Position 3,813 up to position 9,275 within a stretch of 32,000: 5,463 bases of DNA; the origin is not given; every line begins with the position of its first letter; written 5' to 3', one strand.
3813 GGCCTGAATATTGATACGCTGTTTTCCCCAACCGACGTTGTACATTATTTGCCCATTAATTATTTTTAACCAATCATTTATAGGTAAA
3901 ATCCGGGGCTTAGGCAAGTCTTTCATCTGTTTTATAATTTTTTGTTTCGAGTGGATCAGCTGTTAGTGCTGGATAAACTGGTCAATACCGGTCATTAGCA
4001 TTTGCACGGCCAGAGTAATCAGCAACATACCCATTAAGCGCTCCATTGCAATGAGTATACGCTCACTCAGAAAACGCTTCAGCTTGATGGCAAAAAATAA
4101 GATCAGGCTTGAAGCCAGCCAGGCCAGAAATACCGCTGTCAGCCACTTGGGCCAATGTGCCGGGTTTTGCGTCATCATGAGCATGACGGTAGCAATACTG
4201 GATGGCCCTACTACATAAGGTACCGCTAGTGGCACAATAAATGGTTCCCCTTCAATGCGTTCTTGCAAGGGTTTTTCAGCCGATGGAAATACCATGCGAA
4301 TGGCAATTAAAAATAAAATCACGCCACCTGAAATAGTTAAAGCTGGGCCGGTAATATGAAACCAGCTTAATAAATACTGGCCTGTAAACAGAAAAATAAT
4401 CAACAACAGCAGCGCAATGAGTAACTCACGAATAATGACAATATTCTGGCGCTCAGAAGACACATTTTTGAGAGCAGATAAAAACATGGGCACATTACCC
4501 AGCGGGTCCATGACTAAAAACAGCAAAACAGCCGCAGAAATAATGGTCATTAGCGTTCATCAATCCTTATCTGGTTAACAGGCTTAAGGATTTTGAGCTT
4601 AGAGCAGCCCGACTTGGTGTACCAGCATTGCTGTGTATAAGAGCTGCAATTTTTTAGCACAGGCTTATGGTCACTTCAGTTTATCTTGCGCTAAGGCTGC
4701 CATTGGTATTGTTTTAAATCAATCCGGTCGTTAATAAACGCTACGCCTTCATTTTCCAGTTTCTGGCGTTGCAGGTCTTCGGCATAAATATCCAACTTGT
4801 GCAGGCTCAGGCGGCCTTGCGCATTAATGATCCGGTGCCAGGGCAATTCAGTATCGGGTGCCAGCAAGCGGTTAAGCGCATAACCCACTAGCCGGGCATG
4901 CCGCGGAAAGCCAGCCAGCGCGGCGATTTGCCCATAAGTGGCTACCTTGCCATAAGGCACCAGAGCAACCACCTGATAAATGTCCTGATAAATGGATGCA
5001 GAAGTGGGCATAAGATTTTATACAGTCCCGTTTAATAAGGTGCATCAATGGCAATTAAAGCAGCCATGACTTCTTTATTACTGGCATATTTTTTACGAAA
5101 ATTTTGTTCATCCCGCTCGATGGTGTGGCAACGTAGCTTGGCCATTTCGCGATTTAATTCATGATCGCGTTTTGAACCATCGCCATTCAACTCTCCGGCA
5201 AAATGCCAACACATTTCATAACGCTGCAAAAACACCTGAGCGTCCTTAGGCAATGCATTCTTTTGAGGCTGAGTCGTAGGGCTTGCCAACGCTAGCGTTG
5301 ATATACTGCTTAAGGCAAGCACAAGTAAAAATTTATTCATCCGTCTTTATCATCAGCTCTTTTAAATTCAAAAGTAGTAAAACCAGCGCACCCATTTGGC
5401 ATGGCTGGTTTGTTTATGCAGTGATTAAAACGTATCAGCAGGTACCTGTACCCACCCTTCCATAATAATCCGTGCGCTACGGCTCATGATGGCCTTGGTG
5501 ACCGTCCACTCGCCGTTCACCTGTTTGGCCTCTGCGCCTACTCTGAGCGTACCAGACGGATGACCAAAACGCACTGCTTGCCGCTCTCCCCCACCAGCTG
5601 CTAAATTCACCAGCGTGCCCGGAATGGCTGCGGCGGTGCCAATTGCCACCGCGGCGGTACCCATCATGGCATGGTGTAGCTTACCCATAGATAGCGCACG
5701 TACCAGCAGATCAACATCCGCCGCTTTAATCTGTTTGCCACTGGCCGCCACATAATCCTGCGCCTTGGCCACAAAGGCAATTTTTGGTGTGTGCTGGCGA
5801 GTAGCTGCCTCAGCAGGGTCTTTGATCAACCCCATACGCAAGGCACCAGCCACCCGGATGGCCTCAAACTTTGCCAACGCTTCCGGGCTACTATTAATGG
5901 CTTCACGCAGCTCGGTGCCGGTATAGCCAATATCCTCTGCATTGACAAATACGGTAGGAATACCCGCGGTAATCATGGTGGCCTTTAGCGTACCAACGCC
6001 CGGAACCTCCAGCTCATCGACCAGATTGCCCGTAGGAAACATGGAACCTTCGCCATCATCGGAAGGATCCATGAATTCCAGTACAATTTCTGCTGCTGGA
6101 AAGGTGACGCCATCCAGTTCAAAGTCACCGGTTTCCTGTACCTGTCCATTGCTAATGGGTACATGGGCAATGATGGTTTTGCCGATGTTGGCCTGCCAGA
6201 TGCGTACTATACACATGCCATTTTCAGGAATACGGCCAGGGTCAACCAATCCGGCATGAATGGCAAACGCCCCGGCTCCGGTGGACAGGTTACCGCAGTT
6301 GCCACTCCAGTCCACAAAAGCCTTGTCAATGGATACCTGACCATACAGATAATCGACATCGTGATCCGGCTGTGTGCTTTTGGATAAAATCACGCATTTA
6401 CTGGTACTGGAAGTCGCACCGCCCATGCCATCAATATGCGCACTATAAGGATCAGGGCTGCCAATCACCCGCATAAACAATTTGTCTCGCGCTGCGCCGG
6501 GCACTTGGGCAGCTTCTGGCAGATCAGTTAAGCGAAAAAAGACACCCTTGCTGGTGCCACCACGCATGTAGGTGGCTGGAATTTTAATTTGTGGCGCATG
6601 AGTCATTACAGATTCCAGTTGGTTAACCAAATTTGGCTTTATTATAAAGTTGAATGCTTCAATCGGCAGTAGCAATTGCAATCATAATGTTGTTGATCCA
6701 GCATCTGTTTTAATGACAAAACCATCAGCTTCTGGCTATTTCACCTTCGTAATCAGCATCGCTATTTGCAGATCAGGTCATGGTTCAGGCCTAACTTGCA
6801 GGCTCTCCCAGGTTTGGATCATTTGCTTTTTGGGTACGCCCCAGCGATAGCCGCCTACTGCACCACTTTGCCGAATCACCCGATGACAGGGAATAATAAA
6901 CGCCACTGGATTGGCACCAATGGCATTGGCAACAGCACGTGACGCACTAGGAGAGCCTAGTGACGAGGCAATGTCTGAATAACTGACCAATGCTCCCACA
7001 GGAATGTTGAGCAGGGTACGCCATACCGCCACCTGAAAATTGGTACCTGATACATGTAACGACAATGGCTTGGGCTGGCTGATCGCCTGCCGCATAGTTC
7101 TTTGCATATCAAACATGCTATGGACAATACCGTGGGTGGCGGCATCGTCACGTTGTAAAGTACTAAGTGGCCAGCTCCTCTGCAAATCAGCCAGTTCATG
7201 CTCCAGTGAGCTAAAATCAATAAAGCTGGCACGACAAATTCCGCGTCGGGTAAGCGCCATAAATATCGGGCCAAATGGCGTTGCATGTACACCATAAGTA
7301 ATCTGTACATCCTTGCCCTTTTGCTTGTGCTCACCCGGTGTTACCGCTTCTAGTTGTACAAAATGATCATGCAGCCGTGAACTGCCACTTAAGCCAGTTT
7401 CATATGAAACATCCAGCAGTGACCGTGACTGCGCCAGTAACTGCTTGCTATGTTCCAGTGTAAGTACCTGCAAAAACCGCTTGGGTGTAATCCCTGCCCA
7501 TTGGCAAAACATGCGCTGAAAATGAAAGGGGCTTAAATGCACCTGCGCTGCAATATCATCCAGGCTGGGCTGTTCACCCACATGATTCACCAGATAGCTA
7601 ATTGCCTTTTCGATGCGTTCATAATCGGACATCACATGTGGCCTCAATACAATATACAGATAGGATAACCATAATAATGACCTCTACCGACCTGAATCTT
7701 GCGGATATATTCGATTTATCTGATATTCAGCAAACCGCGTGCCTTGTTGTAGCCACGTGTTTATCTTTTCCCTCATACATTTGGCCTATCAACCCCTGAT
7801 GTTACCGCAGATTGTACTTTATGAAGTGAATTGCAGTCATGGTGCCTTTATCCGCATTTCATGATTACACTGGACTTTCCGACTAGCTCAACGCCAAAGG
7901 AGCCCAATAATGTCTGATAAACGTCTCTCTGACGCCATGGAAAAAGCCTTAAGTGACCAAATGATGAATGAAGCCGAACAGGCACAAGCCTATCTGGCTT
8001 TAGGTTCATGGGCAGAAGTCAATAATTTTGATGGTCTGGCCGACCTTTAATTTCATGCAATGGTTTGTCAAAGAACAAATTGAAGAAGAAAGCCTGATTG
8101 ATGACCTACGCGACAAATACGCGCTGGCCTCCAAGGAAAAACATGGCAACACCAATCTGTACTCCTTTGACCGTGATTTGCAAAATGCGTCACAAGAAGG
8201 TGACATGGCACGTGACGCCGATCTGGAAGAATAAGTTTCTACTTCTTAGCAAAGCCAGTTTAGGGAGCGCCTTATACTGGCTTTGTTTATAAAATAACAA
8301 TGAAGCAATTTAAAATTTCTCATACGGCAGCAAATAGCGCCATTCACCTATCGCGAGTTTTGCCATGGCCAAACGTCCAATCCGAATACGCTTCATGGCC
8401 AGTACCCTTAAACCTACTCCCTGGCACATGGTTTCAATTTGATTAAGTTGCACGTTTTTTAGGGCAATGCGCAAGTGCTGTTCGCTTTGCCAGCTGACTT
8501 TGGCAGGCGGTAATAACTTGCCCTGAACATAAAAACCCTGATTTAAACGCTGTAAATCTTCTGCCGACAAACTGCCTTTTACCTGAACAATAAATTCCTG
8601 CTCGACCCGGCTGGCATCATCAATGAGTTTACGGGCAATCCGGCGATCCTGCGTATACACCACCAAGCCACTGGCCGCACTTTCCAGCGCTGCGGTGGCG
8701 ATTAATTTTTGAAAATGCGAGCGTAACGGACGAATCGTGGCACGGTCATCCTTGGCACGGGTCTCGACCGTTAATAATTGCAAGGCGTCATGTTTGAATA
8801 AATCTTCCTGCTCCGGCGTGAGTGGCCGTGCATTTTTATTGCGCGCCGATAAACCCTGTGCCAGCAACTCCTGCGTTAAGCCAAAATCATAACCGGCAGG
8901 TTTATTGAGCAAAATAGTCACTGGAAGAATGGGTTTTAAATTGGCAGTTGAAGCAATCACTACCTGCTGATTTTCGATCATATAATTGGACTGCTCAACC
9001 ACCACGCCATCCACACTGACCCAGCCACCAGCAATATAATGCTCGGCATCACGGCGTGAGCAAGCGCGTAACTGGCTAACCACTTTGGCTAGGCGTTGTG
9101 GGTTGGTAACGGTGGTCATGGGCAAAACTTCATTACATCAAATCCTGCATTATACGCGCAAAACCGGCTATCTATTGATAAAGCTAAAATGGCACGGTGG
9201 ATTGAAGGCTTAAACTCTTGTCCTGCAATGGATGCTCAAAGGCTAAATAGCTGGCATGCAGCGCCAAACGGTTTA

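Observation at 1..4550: Co-directional cluster of ceramidase-family amidase, ALO/GULO-type FAD oxidase and fold-type III PLP enzyme (plus MarC membrane protein): a candidate sphingoid-base / amino-diol catabolic module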

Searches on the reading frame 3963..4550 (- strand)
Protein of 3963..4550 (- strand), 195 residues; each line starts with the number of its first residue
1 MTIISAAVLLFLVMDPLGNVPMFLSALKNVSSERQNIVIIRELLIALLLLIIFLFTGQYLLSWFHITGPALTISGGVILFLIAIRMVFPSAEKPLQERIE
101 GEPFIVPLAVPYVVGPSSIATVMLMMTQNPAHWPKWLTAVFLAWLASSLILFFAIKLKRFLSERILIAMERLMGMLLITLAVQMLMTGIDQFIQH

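Call 6: search_protein_families(library=pfam, proteins=[window:3963-4550:-], max_evalue=0.01)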
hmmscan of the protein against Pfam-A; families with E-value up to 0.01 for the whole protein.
window:3963-4550:- (195 aa): 2 families
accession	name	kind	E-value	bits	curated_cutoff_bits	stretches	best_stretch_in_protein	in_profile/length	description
PF01914.23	MarC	-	2e-48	165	23.9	1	2-192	3-202/203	MarC family integral membrane protein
PF03741.22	TerC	-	0.00012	22.3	27.8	0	19-186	14-176/178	Integral membrane protein TerC family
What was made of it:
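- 3963..4550 (-): MarC/YhgN-family membrane protein. It is an adjacent neighbour, not a conserved member of the module. PF01914, E 2e-48 (call 6).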

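Call 7: search_protein_families(library=ncbifam, proteins=[window:3963-4550:-], max_evalue=0.01)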
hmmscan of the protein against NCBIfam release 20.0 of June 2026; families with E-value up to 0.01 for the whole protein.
window:3963-4550:- (195 aa): 4 families
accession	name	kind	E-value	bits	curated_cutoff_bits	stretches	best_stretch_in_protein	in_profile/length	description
NF008010.0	PRK10739.1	equivalog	1.5e-57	194.8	215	1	2-194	3-196/197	YhgN family NAAT transporter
TIGR00427.1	TIGR00427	subfamily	1.6e-28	99.9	99.2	1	3-189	7-201/201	NAAT family transporter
NF008228.0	PRK10995.1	equivalog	2.5e-26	92.2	162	1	6-194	11-218/223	MarC family NAAT transporter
NF008320.0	PRK11111.1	equivalog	4.6e-18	65.4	216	1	8-192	16-209/215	YchE family NAAT transporter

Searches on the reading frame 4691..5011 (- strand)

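Call 6: search_protein_families(library=pfam, proteins=[window:4691-5011:-], max_evalue=0.01)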
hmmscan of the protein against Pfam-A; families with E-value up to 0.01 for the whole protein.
window:4691-5011:- (106 aa): 1 family
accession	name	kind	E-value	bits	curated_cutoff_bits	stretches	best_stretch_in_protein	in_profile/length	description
PF01035.26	DNA_binding_1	-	7.6e-22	77.4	27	1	7-90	2-81/81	6-O-methylguanine DNA methyltransferase, DNA binding domain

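Call 7: search_protein_families(library=ncbifam, proteins=[window:4691-5011:-], max_evalue=0.01)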
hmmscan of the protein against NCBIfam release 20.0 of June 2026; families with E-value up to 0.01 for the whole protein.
window:4691-5011:- (106 aa): 3 families
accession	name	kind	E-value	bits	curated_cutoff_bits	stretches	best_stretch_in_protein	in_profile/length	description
TIGR00589.1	ogt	superfamily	2.9e-10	40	46.4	1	8-73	4-68/80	methylated-DNA--[protein]-cysteine S-methyltransferase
NF007626.0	PRK10286.1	equivalog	1.9e-05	24.8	192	1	7-69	89-150/171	methylated-DNA--[protein]-cysteine S-methyltransferase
NF011964.0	PRK15435.1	equivalog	0.00014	21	345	1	7-75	271-338/354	bifunctional DNA-binding transcriptional regulator/O6-methylguanine-DNA methyltransferase Ada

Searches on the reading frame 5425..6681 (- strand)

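Call 6: search_protein_families(library=pfam, proteins=[window:5425-6681:-], max_evalue=0.01)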
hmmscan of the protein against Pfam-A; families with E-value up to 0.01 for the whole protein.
window:5425-6681:- (418 aa): 1 family
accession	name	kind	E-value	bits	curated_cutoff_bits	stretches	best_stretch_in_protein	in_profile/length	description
PF04303.18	PrpF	-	9.2e-182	604.4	27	1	31-414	1-371/371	PrpF protein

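Call 7: search_protein_families(library=ncbifam, proteins=[window:5425-6681:-], max_evalue=0.01)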
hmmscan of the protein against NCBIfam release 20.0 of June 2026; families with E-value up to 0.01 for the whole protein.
window:5425-6681:- (418 aa): 2 families
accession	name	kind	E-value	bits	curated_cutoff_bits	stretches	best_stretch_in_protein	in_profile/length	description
TIGR02334.1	prpF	equivalog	4.5e-231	766.5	440.55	1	30-418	2-390/390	2-methylaconitate cis-trans isomerase PrpF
NF033377.1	OMA_tautomer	equivalog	9.1e-79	264.9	440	1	39-413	1-348/349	4-oxalomesaconate tautomerase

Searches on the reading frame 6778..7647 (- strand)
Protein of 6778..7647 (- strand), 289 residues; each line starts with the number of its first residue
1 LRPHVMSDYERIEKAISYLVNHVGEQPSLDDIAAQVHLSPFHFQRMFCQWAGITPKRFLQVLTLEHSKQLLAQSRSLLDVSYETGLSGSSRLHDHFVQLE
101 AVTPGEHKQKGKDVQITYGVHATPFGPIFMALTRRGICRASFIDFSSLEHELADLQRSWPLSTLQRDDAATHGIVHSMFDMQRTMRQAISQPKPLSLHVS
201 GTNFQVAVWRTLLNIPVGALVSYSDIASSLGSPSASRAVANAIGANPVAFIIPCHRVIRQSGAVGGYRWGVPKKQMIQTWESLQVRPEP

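Call 6: search_protein_families(library=pfam, proteins=[window:6778-7647:-], max_evalue=0.01)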
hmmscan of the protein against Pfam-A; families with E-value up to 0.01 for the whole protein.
window:6778-7647:- (289 aa): 3 families
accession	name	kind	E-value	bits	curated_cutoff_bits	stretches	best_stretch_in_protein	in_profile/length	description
PF01035.26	DNA_binding_1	-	2.3e-28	98.3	27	1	203-281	1-79/81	6-O-methylguanine DNA methyltransferase, DNA binding domain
PF12833.13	HTH_18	-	1.7e-15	57.5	33.6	1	32-109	1-79/80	Helix-turn-helix domain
PF00165.29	HTH_AraC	-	6.3e-08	33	26.6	1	28-60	10-42/42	Bacterial regulatory helix-turn-helix proteins, AraC family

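Call 7: search_protein_families(library=ncbifam, proteins=[window:6778-7647:-], max_evalue=0.01)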
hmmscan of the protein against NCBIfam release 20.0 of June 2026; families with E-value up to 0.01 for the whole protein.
window:6778-7647:- (289 aa): 22 families
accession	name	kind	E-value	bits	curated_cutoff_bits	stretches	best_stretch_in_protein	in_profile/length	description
NF011964.0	PRK15435.1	equivalog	1.9e-49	168.6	345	1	11-278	86-345/354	bifunctional DNA-binding transcriptional regulator/O6-methylguanine-DNA methyltransferase Ada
TIGR00589.1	ogt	superfamily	6.6e-29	99.8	46.4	1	202-277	1-76/80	methylated-DNA--[protein]-cysteine S-methyltransferase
NF007626.0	PRK10286.1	equivalog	1.9e-22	80.1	192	1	189-280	74-165/171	methylated-DNA--[protein]-cysteine S-methyltransferase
NF047455.1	TF_Staph_AryK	equivalog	7.1e-12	44.4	850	1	8-115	155-263/759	transcriptional regulator AryK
NF047788.1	TransRegPocR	equivalog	1e-11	44.7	500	1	9-112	188-292/296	transcriptional regulator PocR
NF007693.0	PRK10371.1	equivalog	1.9e-10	40.4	253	1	12-112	200-301/309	transcriptional regulator MelR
NF006902.0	PRK09393.1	equivalog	2.8e-10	39.9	425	1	7-110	217-321/327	transcriptional regulator FtrA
NF041132.1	DNA_protcyst_Mta_Thcoc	equivalog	2.2e-09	37.4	250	1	196-268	86-155/169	methylated-DNA--protein-cysteine methyltransferase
NF003022.0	PRK03887.1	equivalog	1.8e-08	34.4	164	1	201-277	90-164/175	methylated-DNA--protein-cysteine methyltransferase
NF010028.0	PRK13503.1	equivalog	5.1e-08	32.7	288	1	9-109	170-271/278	HTH-type transcriptional activator RhaS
NF040475.1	chlor_reg_RclR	equivalog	5.5e-07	29.2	400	1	11-112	178-280/284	reactive chlorine-specific transcriptional regulator RclR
NF007860.0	PRK10572.1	equivalog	2.1e-06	26.8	208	1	10-112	183-286/292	arabinose operon transcriptional regulator AraC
NF052371.1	TransRegGbdRPseu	equivalog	8.6e-06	25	480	1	14-97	229-313/365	choline metabolism transcriptional regulator GbdR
NF010026.0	PRK13501.1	equivalog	1.9e-05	24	363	1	3-111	169-278/290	HTH-type transcriptional activator RhaR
TIGR04094.1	adjacent_YSIRK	equivalog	2.6e-05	23.4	200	1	11-107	286-382/383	YSIRK-targeted surface antigen transcriptional regulator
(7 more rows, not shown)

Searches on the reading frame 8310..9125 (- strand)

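Call 49: search_protein_families(library=pfam, proteins=[window:8310-9125:-], max_evalue=0.001)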
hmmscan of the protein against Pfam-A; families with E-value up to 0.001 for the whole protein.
window:8310-9125:- (271 aa): 2 families
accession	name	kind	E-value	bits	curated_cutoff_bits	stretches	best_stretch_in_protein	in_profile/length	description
PF01479.30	S4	-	3.7e-07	30.2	22.8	1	10-54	1-46/48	S4 domain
PF00849.27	PseudoU_synth_2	-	0.00075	20.2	26.8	0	71-189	3-87/152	RNA pseudouridylate synthase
